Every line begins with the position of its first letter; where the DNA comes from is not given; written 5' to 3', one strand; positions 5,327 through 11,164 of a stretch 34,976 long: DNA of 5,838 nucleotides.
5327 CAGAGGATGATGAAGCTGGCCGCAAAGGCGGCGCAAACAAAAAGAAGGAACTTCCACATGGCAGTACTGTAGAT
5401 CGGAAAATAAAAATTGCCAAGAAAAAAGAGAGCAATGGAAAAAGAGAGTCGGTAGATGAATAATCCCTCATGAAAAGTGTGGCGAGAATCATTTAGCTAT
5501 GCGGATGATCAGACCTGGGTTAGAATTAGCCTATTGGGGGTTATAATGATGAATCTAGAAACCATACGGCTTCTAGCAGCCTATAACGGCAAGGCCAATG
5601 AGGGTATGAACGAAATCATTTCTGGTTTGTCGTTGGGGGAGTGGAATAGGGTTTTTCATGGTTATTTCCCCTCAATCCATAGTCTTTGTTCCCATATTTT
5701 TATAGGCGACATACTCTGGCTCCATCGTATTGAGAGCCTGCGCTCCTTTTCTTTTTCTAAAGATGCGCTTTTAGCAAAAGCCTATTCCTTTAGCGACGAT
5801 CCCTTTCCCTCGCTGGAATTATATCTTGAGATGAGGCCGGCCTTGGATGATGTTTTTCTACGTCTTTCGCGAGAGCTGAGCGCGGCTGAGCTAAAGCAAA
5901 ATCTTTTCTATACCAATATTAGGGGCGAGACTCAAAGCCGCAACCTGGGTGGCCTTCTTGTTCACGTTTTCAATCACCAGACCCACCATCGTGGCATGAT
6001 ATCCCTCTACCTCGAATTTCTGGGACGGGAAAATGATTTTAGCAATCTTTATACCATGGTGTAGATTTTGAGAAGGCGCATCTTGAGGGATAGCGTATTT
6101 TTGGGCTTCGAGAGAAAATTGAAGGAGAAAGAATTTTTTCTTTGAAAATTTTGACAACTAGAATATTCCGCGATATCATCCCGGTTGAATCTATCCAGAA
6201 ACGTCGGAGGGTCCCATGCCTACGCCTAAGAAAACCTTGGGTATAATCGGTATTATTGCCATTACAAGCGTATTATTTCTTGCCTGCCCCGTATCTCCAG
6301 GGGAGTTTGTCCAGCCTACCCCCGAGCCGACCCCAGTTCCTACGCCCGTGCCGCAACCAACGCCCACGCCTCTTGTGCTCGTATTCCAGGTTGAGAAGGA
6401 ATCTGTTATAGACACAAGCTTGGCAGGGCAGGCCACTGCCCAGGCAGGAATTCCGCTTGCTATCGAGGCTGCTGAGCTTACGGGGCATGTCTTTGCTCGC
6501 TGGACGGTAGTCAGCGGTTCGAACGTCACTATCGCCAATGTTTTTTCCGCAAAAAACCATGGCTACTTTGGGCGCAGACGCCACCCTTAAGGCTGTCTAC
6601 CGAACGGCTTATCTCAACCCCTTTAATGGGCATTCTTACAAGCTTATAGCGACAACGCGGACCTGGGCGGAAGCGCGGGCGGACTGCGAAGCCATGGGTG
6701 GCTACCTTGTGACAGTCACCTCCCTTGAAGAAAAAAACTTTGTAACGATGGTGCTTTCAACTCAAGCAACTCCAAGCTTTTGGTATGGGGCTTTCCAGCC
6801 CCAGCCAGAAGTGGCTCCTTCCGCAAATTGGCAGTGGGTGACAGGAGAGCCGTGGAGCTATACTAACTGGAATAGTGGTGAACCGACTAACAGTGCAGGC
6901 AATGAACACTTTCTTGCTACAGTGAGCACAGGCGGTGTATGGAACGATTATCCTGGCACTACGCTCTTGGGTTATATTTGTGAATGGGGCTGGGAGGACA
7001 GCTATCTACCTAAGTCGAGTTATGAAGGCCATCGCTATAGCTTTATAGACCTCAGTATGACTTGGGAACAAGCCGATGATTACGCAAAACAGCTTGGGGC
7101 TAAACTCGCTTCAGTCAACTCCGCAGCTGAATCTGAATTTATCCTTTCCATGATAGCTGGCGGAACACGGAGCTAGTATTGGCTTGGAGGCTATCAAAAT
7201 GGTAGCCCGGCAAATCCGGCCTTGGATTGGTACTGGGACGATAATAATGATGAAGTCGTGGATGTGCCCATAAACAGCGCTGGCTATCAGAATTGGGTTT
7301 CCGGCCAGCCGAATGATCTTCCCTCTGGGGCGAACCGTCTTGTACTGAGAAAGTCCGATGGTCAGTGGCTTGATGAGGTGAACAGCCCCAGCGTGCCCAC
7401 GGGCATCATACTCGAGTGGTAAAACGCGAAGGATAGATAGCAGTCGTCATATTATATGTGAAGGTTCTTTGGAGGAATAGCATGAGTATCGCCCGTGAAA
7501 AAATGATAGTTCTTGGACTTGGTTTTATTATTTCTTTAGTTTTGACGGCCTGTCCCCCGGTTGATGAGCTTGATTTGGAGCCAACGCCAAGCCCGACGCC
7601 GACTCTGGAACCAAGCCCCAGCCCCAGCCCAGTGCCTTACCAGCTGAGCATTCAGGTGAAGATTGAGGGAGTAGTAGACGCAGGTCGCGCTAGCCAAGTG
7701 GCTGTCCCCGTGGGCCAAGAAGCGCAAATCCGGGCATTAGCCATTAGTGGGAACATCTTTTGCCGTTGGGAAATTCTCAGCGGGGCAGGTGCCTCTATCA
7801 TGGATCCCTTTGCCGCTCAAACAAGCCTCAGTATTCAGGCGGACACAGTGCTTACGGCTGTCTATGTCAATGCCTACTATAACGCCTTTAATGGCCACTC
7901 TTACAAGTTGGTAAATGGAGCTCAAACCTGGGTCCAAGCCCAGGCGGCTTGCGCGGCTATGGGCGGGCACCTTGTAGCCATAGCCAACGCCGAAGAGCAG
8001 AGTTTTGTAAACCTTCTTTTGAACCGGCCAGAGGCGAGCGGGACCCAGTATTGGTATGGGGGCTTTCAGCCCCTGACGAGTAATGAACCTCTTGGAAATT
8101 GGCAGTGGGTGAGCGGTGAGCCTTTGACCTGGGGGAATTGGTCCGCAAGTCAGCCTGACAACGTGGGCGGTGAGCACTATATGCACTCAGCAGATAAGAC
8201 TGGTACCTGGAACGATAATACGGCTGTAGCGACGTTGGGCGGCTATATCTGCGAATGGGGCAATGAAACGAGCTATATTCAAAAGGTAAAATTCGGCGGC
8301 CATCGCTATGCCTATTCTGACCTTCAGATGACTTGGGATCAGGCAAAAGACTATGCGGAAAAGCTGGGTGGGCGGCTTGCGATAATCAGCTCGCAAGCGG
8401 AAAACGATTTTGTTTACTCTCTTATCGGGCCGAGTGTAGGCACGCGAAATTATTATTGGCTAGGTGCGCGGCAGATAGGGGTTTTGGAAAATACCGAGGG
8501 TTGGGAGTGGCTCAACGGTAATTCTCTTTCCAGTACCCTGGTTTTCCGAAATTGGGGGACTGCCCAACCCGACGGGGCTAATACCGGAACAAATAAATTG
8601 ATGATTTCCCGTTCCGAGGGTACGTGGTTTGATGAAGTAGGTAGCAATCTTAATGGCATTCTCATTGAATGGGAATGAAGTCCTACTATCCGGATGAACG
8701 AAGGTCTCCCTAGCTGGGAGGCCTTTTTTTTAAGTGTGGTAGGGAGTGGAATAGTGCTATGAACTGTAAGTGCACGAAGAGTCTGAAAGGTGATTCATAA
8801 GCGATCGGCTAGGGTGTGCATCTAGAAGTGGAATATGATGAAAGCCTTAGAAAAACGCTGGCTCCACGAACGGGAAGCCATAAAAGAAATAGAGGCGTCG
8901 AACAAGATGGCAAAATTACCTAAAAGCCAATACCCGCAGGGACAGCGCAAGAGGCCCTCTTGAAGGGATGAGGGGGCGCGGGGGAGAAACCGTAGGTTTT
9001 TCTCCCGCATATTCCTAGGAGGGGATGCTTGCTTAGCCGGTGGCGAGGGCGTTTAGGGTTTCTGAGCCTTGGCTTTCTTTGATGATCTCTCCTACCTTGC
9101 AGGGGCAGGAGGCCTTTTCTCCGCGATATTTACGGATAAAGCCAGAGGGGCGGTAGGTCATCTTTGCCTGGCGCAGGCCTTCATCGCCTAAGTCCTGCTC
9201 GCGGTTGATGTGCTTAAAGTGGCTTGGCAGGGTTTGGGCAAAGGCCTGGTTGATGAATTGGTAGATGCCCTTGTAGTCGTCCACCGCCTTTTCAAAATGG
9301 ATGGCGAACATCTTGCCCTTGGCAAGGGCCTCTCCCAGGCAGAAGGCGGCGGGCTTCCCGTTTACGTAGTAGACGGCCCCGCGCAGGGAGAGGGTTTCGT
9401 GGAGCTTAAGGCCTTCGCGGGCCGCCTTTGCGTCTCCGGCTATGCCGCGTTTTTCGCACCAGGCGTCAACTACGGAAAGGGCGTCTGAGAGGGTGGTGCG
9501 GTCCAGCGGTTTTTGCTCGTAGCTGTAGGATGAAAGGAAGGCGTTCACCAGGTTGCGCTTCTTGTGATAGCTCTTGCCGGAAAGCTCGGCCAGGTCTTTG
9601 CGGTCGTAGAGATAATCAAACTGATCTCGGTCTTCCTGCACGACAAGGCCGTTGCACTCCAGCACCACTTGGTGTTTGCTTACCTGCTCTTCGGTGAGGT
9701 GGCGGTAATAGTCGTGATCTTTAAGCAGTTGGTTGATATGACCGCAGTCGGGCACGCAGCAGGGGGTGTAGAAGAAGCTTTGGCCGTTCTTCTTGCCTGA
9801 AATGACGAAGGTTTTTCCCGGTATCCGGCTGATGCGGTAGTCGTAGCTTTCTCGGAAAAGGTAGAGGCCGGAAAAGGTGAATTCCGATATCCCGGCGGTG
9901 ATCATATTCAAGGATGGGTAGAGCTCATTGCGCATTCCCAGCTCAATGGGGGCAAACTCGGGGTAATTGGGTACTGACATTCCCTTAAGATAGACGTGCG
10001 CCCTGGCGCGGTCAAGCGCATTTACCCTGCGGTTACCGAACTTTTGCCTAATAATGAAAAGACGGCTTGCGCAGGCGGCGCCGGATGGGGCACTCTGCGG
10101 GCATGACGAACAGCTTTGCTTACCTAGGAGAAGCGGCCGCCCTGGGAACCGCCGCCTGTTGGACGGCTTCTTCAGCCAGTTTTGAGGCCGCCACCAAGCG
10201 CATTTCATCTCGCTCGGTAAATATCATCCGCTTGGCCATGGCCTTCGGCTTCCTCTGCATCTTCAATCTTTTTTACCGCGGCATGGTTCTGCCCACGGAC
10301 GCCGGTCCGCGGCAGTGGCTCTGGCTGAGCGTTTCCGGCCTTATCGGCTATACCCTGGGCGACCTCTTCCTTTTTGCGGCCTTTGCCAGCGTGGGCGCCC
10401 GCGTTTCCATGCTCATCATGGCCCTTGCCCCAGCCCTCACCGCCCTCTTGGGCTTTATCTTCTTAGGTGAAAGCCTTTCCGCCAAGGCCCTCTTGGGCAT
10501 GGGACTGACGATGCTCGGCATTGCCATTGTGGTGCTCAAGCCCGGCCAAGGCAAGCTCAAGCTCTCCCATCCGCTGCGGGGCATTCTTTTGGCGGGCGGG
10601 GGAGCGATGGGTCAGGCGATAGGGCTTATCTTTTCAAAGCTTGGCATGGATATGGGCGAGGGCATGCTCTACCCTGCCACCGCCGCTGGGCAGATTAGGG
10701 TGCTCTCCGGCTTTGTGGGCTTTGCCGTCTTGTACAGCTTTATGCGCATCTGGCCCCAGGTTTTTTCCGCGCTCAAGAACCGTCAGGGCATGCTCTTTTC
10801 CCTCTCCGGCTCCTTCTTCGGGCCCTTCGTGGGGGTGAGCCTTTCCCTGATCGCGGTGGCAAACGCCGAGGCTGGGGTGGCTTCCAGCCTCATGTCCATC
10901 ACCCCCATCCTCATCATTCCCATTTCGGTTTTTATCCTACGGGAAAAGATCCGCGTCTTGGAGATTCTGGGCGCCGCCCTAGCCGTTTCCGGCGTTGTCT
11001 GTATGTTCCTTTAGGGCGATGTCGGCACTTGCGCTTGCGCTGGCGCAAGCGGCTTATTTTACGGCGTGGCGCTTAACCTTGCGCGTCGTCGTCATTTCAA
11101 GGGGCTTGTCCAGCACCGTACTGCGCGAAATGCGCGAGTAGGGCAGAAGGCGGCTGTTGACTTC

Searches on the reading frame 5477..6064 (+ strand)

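Call 38: search_protein_families(library=pfam, proteins=[window:5477-6064:+], max_evalue=0.001)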
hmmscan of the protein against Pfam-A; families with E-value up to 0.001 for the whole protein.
window:5477-6064:+ (195 aa): 2 families
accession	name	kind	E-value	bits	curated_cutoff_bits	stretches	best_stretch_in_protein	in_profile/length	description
PF05163.17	DinB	-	1.4e-19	71.1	23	1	32-185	7-148/165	DinB family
PF12867.12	DinB_2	-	2.2e-09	38.3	24.8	1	44-175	9-128/128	DinB superfamily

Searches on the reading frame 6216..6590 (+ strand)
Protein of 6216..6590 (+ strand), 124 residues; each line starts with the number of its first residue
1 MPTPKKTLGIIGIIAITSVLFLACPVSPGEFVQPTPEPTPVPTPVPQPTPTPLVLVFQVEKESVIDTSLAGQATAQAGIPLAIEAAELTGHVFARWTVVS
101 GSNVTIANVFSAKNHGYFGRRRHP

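Call 38: search_protein_families(library=pfam, proteins=[window:6216-6590:+], max_evalue=0.001)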
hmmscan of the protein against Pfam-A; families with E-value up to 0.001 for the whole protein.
window:6216-6590:+ (124 aa): 0 families

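Call 82: search_protein_families(library=ncbifam, proteins=[window:6216-6590:+], max_evalue=0.01)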
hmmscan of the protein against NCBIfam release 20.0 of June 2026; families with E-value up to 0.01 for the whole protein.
window:6216-6590:+ (124 aa): 2 families
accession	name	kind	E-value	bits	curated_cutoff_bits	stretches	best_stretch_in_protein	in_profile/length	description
NF033186.1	internalin_K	exception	0.006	15.1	1100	1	33-54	521-542/604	class 1 internalin InlK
NF037973.1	metallo_SslE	exception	0.0064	13.9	3000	1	33-53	57-77/1519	lipoprotein metalloprotease SslE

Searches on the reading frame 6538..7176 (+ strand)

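Call 38: search_protein_families(library=pfam, proteins=[window:6538-7176:+], max_evalue=0.001)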
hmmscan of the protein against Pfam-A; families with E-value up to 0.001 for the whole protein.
window:6538-7176:+ (212 aa): 1 family
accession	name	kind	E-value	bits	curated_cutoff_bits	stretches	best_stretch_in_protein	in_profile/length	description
PF00059.27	Lectin_C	-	3.2e-21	76.5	22.6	1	40-149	2-106/107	Lectin C-type domain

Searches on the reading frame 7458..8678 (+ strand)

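Call 26: search_protein_families(library=pfam, proteins=[window:7458-8678:+], max_evalue=0.001)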
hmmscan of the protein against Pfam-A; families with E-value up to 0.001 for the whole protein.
window:7458-8678:+ (406 aa): 1 family
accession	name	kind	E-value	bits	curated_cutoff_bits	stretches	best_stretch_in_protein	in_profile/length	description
PF00059.27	Lectin_C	-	3.3e-28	99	22.6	2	156-266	3-106/107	Lectin C-type domain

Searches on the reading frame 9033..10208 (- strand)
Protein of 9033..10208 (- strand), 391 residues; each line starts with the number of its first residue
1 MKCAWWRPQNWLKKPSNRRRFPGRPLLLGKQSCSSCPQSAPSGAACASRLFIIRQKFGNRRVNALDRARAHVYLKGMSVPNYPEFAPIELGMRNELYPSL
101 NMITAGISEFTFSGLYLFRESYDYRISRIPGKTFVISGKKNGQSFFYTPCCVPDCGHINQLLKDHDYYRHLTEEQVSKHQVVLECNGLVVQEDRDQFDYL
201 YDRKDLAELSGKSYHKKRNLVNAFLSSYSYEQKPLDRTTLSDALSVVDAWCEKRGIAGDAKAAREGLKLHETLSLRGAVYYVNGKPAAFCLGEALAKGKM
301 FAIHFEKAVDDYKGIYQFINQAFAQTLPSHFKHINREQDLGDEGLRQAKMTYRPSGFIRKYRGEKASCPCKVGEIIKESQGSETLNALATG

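Call 26: search_protein_families(library=pfam, proteins=[window:9033-10208:-], max_evalue=0.001)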
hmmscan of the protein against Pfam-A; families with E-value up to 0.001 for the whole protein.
window:9033-10208:- (391 aa): 1 family
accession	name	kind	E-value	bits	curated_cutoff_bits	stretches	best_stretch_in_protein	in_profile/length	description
PF09924.15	LPG_synthase_C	-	3.2e-43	148.4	27.5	1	106-361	7-295/298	Phosphatidylglycerol lysyltransferase, C-terminal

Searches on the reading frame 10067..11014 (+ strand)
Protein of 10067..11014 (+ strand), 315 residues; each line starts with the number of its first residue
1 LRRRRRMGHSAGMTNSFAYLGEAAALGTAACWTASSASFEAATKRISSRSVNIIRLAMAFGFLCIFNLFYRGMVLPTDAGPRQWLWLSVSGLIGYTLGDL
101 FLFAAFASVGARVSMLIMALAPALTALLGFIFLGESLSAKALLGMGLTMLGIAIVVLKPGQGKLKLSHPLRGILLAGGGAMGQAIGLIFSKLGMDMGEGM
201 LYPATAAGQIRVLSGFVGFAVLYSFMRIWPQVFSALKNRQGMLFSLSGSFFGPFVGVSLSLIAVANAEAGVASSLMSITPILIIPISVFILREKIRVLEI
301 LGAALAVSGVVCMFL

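Call 38: search_protein_families(library=pfam, proteins=[window:10067-11014:+], max_evalue=0.001)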
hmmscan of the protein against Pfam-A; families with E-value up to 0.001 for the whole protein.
window:10067-11014:+ (315 aa): 3 families
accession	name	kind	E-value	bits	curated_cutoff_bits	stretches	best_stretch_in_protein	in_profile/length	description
PF00892.27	EamA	-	2.2e-29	102.9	28.2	2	21-156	3-134/135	EamA-like transporter family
PF03151.22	TPT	-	9.8e-07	28.9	30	1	53-312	34-289/291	Triose-phosphate Transporter family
PF05653.20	Mg_trans_NIPA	-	1.6e-05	24.7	26.2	1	82-158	48-122/295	Magnesium transporter NIPA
